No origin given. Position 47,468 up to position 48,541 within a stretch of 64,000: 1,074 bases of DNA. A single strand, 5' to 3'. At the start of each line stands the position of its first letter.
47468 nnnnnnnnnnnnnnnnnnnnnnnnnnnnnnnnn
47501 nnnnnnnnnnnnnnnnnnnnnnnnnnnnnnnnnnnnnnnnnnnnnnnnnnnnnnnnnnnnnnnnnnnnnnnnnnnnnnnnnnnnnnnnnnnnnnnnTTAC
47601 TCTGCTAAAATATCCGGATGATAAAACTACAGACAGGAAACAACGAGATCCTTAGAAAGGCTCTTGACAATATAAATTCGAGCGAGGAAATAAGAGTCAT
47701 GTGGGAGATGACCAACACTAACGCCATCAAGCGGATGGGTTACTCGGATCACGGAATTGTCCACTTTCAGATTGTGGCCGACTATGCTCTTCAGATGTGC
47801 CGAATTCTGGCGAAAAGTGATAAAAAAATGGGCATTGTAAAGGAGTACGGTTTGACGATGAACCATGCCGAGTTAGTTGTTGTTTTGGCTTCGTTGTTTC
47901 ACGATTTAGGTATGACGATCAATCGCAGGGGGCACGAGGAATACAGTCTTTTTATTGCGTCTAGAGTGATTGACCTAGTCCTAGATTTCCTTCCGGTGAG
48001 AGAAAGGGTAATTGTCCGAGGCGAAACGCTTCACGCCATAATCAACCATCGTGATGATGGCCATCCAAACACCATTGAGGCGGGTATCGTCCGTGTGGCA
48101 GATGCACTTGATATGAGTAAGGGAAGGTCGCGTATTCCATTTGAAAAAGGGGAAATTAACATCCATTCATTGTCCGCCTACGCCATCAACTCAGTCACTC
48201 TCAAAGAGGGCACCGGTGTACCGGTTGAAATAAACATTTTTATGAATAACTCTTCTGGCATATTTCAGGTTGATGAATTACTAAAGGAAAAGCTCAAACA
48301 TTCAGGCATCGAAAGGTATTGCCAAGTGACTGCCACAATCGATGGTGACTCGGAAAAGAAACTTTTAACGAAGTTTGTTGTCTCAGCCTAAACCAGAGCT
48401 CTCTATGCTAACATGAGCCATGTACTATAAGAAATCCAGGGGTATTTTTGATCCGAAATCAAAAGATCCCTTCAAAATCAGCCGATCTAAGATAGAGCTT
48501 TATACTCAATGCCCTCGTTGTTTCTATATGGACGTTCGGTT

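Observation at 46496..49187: Tight three-gene operon: Zn-ribbon/coiled-coil PD-(D/E)XK-like protein + HD phosphohydrolase + Cas4-like Fe-S nuclease; candidate uncharacterised nucleic-acid-targeting (defence or repair) module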

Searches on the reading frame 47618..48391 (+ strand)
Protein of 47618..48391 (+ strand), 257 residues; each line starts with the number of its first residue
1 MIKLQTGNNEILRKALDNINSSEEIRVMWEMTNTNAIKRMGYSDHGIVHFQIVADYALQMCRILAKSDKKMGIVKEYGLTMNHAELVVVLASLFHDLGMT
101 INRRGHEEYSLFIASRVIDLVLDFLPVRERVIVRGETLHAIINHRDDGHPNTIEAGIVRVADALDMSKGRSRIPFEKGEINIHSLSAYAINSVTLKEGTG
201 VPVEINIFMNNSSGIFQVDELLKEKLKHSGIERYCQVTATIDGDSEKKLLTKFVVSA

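Call 3: search_protein_families(library=pfam, proteins=[window:47618-48391:+], max_evalue=0.01)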
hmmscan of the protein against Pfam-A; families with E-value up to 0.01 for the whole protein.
window:47618-48391:+ (257 aa): 2 families
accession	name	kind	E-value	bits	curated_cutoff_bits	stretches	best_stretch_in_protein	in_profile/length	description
PF01966.28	HD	-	4.9e-08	33.7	22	1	52-166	7-115/116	HD domain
PF24391.1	HD-CE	-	0.0099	16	27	0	42-104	4-55/263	HD-CE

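Call 4: search_protein_families(library=padloc, proteins=[window:47618-48391:+], max_evalue=0.01)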
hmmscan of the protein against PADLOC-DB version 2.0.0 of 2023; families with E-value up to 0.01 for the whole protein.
window:47618-48391:+ (257 aa): 0 families

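Call 5: search_protein_families(library=ncbifam, proteins=[window:47618-48391:+], max_evalue=0.01)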
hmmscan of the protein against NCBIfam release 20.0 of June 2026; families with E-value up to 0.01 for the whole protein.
window:47618-48391:+ (257 aa): 0 families

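Call 10: find_homologous_proteins(query=window:47618-48391:+)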
Query window:47618-48391:+ (257 aa): 7813 proteins with E <= 0.001 among 8000 candidates; the best 120 are listed.
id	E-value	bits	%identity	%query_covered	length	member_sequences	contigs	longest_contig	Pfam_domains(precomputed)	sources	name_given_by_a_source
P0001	1.8e-146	504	100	89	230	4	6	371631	PF01966.29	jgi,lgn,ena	-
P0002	2.8e-128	444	86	89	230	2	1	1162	PF01966.29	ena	-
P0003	7.3e-124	430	75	100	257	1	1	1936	PF01966.29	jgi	-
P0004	2.2e-118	412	71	100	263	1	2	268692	PF01966.29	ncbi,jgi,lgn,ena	-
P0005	6.3e-116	404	74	99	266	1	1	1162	PF01966.29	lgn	-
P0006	1.3e-115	403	71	99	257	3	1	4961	PF01966.29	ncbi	-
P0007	2.0e-115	402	73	99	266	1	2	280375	PF01966.29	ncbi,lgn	-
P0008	9.0e-115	400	71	99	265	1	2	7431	PF01966.29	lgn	-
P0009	2.5e-114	399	71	100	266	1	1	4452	PF01966.29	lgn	-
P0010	2.8e-114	398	72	99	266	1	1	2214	PF01966.29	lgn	-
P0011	3.3e-114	398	72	99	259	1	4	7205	PF01966.29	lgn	-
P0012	3.5e-114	398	70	100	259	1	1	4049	PF01966.29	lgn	-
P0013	3.6e-114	398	70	100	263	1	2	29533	PF01966.29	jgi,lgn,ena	jgi:hypothetical protein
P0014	6.3e-114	397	72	99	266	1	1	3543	PF01966.29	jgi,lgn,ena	-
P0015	8.9e-114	397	73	96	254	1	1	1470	PF01966.29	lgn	-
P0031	2.4e-112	392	68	99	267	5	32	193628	PF01966.29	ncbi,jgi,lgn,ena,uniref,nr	ncbi:phosphohydrolase [Candidatus Amesbacteria bacterium RIFCSPLOWO2_01_FULL_47_33]|uniref:Metal dep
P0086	1.1e-92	328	60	99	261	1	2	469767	PF01966.29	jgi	jgi:metal-dependent HD superfamily phosphatase/phosphodiesterase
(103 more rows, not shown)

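Call 14: search_solved_structures(query=window:47618-48391:+, max_evalue=1)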
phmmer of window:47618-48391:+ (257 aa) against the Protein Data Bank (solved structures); distinct sequences matched with E-value up to 1: 2.
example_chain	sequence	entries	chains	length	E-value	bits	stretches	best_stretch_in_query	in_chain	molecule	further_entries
5yqp_A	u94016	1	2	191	0.93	12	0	173-241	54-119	Membrane-anchored lipid-binding protein LAM4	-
6byd_A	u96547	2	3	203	0.95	12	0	173-241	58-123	Membrane-anchored lipid-binding protein LAM4 | Sterol-binding protein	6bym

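Call 19: find_encoding_contigs(protein=P0004, flank=6000, max_places=3)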
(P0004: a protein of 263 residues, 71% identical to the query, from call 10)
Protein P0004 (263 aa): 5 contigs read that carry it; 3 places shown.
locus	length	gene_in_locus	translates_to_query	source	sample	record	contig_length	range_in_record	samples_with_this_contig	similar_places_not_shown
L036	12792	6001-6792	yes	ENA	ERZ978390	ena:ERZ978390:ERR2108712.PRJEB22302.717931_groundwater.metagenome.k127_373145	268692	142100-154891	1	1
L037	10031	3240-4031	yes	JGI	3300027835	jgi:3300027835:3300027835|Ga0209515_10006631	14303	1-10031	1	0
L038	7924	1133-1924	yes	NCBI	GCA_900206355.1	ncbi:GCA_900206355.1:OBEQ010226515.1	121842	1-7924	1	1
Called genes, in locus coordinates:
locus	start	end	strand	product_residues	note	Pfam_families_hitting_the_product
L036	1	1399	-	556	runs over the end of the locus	PF13231:PMT_2 (weak)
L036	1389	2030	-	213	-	-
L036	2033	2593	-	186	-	-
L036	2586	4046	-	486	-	PF01336:tRNA_anti-codon, PF00152:tRNA-synt_2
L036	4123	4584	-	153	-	PF03449:GreA_GreB_N, PF01272:GreA_GreB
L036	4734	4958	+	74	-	-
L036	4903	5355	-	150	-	PF13302:Acetyltransf_3 (weak), PF00583:Acetyltransf_1, PF13673:Acetyltransf_10, PF13508:Acetyltransf_7, PF08445:FR47 (weak)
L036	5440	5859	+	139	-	-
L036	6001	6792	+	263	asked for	PF01966:HD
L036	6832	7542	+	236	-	-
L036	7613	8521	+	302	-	PF08241:Methyltransf_11, PF13649:Methyltransf_25 (weak)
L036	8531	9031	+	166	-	PF00293:NUDIX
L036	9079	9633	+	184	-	-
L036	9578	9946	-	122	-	-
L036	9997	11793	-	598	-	PF00664:ABC_membrane (weak), PF00005:ABC_tran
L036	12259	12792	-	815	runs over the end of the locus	PF02190:LON_substr_bdg, PF13401:AAA_22 (faint), PF00004:AAA, PF07728:AAA_5, PF22667:Lon_lid, PF05362:Lon_C, PF13541:ChlI (weak)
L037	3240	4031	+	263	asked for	PF01966:HD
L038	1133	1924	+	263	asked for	PF01966:HD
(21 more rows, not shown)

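Call 20: find_encoding_contigs(protein=P0031, flank=6000, max_places=4)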
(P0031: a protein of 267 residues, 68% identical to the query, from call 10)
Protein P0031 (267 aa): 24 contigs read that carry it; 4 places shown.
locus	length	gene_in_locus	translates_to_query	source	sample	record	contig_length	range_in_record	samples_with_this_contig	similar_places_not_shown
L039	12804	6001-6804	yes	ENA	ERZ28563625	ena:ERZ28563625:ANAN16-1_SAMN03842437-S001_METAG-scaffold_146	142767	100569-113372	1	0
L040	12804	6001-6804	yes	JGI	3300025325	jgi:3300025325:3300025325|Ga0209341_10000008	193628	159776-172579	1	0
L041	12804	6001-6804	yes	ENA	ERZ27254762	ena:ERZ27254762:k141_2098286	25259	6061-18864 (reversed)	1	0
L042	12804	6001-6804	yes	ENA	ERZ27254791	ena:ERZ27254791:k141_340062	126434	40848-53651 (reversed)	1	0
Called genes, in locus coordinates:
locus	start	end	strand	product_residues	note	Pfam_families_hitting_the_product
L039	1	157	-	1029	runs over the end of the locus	PF00403:HMA, PF00122:E1-E2_ATPase, PF00702:Hydrolase, PF08282:Hydrolase_3 (faint)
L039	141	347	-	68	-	PF00403:HMA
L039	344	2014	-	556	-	PF00403:HMA, PF13386:DsbD_2, PF13473:Cupredoxin_1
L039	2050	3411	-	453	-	PF00672:HAMP, PF00512:HisKA, PF02518:HATPase_c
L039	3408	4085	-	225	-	PF00072:Response_reg, PF00486:Trans_reg_C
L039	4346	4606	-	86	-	-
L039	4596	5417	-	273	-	-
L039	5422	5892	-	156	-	PF07610:DUF1573, PF22544:HYDIN_VesB_CFA65-like_Ig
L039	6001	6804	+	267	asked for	PF01966:HD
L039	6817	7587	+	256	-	-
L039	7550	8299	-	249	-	PF09992:NAGPA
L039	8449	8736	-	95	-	-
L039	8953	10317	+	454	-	PF02643:DUF192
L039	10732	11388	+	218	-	-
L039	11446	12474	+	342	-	PF01380:SIS (weak), PF10432:bact-PGI_C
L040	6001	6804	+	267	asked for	PF01966:HD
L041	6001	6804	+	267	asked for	PF01966:HD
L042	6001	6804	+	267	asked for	PF01966:HD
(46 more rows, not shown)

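Call 21: find_encoding_contigs(protein=P0086, flank=6000, max_places=3)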
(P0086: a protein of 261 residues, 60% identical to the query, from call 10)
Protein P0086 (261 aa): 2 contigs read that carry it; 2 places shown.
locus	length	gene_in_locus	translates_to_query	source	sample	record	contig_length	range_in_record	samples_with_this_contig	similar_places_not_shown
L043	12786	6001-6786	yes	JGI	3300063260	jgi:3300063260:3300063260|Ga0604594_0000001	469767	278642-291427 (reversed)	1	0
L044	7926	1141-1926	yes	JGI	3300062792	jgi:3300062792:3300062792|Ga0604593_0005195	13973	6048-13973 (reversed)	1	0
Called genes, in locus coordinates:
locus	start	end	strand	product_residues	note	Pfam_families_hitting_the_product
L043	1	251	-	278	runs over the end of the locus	PF01048:PNP_UDP_1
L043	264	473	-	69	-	-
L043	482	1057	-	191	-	PF00265:TK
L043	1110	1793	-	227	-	PF02223:Thymidylate_kin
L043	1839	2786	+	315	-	PF02545:Maf (weak)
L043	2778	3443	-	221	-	PF00702:Hydrolase, PF13419:HAD_2, PF13242:Hydrolase_like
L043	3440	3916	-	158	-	PF00186:DHFR_1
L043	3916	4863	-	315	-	PF00303:Thymidylat_synt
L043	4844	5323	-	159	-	PF01812:5-FTHF_cyc-lig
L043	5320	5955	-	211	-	PF01712:dNK, PF13238:AAA_18 (weak)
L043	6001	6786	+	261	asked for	PF01966:HD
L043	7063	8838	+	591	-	PF13230:GATase_4 (weak), PF13522:GATase_6, PF13537:GATase_7, PF13580:SIS_2 (faint), PF01380:SIS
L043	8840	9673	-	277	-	PF00294:PfkB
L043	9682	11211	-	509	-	PF04208:MtrA, PF00303:Thymidylat_synt, PF14251:PterinBD-DUF4346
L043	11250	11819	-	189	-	PF06559:DCD_N (weak), PF22769:DCD, PF00692:dUTPase (weak)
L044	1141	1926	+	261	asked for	PF01966:HD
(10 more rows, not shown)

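Call 41: predict_structure(alignment_id=A2)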
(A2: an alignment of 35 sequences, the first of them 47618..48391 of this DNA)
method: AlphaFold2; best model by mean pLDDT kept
length: 257 residues; sequences in the alignment: 35
mean_pLDDT: 90.9   pTM: 0.90
mean pLDDT of the five models: 90.9, 89.8, 88.9, 88.1, 87.0
residues with pLDDT >= 90: 173; 70-90: 75; 50-70: 9; < 50: 0
segments of 3 or more residues with pLDDT < 50: none
pLDDT, mean of each block of 10 residues (from residue 1): 94 98 96 90 87 97 97 98 99 95 83 95 98 98 88 97 80 77 84 92 94 88 91 94 73 77
secondary structure, 60 per line:
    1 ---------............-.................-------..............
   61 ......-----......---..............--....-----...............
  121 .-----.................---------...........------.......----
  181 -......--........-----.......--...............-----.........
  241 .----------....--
elements in order: H10-21 H23-39 H47-66 H72-77 H81-94 H97-100 H106-121 H127-143 H153-163 H170-176 H182-187 E190-197 E203-209 H212-226 E235-241 E252-255

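Call 44: fold_search(model_id=the predicted structure, library=pdb)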
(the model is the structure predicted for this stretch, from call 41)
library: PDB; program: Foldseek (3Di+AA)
matches with E <= 10: 385; with E <= 0.001: 0
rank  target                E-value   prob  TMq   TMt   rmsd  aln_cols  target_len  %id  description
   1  6pbz_C                6.2e-03  1.00  0.41  0.24   6.2       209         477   11  Crystal structure of Escherichia coli GppA (released 2019-11-20)
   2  8jgx_A                8.3e-03  0.99  0.33  0.20   9.1       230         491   12  Crystal structure of Acinetobacter baumannii exopolyphosphatase (released 2024-05-15)
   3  3rf0_B                9.6e-03  0.99  0.33  0.41   8.4       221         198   13  Crystal Structure of Exopolyphosphatase from Yersinia pestis (released 2011-04-27)
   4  8jgw_A                1.2e-02  0.99  0.37  0.22   7.8       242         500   13  Crystal structure of Klebsiella pneumoniae exopolyphosphatase (released 2024-05-15)
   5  6pbz_A                1.8e-02  1.00  0.41  0.24   5.9       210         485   10  Crystal structure of Escherichia coli GppA (released 2019-11-20)
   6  6pbz_D                1.9e-02  1.00  0.41  0.26   7.3       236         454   11  Crystal structure of Escherichia coli GppA (released 2019-11-20)
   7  8jgx_B                3.2e-02  0.93  0.31  0.19   9.5       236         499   12  Crystal structure of Acinetobacter baumannii exopolyphosphatase (released 2024-05-15)
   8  5dqw_A                3.9e-02  0.99  0.34  0.43   6.0       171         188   19  The crystal structure of Bacillus subtilis YpgQ in complex with ADP (released 2016-04-27)
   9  4ia0                  3.9e-02  0.98  0.40  0.36   9.0       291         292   15  Crystal structure of the PDE5A1 catalytic domain in complex with novel inhibitors (released 2014-01-01)
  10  5dqv_A                4.5e-02  0.97  0.31  0.39   6.4       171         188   18  The crystal structure of Bacillus subtilis YpgQ (released 2016-04-27)
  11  6pbz_B                7.3e-02  0.97  0.41  0.25   7.8       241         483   10  Crystal structure of Escherichia coli GppA (released 2019-11-20)
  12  5uoy                  7.3e-02  0.97  0.44  0.37  10.6       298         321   10  Crystal structure of human PDE1B catalytic domain in complex with inhibitor 16j (6-(4-Methoxybenzyl)-9-((tetrahydro-2H-p (released 2017-04-26)
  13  4w1o_A                1.7e-01  0.94  0.38  0.31   7.6       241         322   13  PDE4D complexed with inhibitor (released 2014-11-05)
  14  6dk9_H                1.7e-01  0.93  0.32  0.36   8.3       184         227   18  Yeast Ddi2 Cyanamide Hydratase (released 2019-05-08)
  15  3k4s                  2.1e-01  0.93  0.39  0.32   8.3       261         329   13  The structure of the catalytic domain of human PDE4d with 4-(3-Butoxy-4-methoxyphenyl)methyl-2-imidazolidone (released 2009-10-20)
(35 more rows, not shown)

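Call 50: search_protein_families(library=pfam, proteins=[L036:6832-7542:+, L039:6817-7587:+, L036:5440-5859:+], max_evalue=0.1)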
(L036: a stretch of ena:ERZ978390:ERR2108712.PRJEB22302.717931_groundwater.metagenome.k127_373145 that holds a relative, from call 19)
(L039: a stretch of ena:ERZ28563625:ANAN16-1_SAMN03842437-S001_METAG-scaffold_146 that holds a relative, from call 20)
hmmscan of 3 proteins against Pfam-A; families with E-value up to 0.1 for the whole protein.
L036:6832-7542:+ (236 aa): 0 families

L039:6817-7587:+ (256 aa): 0 families

L036:5440-5859:+ (139 aa): 3 families
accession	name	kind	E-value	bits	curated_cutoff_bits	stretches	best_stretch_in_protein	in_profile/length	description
PF05080.17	DUF681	-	0.028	15.5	25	1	10-68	28-84/101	Protein of unknown function (DUF681)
PF24930.1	DUF7750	-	0.039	14.2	27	1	7-40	24-57/65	Domain of unknown function (DUF7750)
PF01442.23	Apolipoprotein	-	0.059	13.5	90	1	7-117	58-168/190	Apolipoprotein A1/A4/E domain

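Call 53: find_encoding_contigs(protein=P0007, flank=8000, max_places=2)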
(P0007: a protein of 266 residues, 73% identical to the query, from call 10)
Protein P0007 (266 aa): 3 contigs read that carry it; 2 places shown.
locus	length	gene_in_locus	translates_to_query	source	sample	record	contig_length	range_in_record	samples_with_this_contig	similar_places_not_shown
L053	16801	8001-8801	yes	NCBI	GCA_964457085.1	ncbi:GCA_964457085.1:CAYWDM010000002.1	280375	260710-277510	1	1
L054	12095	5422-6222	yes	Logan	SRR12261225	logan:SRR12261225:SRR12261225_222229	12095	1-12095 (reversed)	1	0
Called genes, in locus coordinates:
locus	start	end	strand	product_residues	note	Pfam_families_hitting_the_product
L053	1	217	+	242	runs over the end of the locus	-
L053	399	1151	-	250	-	PF11463:R-HINP1I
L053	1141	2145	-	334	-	PF00145:DNA_methylase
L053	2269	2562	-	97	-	-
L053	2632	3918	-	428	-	PF03952:Enolase_N, PF00113:Enolase_C, PF13378:MR_MLE_C (weak), PF07476:MAAL_C (weak)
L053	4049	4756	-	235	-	PF08713:DNA_alkylation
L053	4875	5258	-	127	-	-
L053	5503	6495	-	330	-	PF00248:Aldo_ket_red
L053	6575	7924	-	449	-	PF13231:PMT_2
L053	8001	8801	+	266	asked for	PF01966:HD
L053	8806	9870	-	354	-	PF04014:MazE_antitoxin, PF01895:PhoU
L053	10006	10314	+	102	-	-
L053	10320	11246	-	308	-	PF01699:Na_Ca_ex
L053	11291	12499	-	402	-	PF12704:MacB_PCD, PF02687:FtsX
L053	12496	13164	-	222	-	PF02463:SMC_N (weak), PF00005:ABC_tran, PF13304:AAA_21 (faint)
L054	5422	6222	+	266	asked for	PF01966:HD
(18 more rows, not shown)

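Call 54: find_encoding_contigs(protein=P0001, flank=3000, max_places=3)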
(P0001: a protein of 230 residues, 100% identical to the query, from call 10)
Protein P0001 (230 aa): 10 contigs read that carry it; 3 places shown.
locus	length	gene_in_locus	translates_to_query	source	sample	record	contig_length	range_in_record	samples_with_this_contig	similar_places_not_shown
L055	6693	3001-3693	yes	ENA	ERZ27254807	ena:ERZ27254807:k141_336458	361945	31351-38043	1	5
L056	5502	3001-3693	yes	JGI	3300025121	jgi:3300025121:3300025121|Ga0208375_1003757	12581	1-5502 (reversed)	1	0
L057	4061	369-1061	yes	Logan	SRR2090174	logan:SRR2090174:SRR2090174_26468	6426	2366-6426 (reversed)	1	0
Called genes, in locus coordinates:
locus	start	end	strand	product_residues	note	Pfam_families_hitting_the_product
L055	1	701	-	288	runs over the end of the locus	PF00188:CAP (faint)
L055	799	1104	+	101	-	-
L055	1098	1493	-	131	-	-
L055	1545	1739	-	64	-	PF12837:Fer4_6 (faint), PF00037:Fer4 (faint), PF13459:Fer4_15, PF13370:Fer4_13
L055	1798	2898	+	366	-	PF09903:DUF2130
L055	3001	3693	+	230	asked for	PF01966:HD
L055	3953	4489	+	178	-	PF12705:PDDEXK_1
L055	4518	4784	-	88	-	-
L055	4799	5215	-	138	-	-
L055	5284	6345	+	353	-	PF02547:Queuosine_synth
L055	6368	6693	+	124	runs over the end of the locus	-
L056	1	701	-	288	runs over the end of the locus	PF00188:CAP (faint)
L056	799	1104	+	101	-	-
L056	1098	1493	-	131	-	-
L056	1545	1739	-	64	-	PF12837:Fer4_6 (faint), PF00037:Fer4 (faint), PF13459:Fer4_15, PF13370:Fer4_13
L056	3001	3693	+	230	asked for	PF01966:HD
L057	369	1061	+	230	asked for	PF01966:HD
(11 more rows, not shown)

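Call 57: search_protein_families(library=phrogs, proteins=[window:47618-48391:+], max_evalue=0.001)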
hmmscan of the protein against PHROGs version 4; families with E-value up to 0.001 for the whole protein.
window:47618-48391:+ (257 aa): 1 family
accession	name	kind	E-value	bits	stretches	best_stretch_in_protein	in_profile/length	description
phrog_3921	-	unknown function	0.00038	20.9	1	25-172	7-134/227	-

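Call 77: search_solved_structures(query=A2, max_evalue=1)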
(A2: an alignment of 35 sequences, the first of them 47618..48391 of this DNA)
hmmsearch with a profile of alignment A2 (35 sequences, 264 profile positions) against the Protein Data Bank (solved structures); distinct sequences matched with E-value up to 1: 1.
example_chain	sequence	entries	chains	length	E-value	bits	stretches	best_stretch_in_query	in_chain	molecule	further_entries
3gw7_A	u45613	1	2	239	0.023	16.8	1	91-172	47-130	Uncharacterized protein yedJ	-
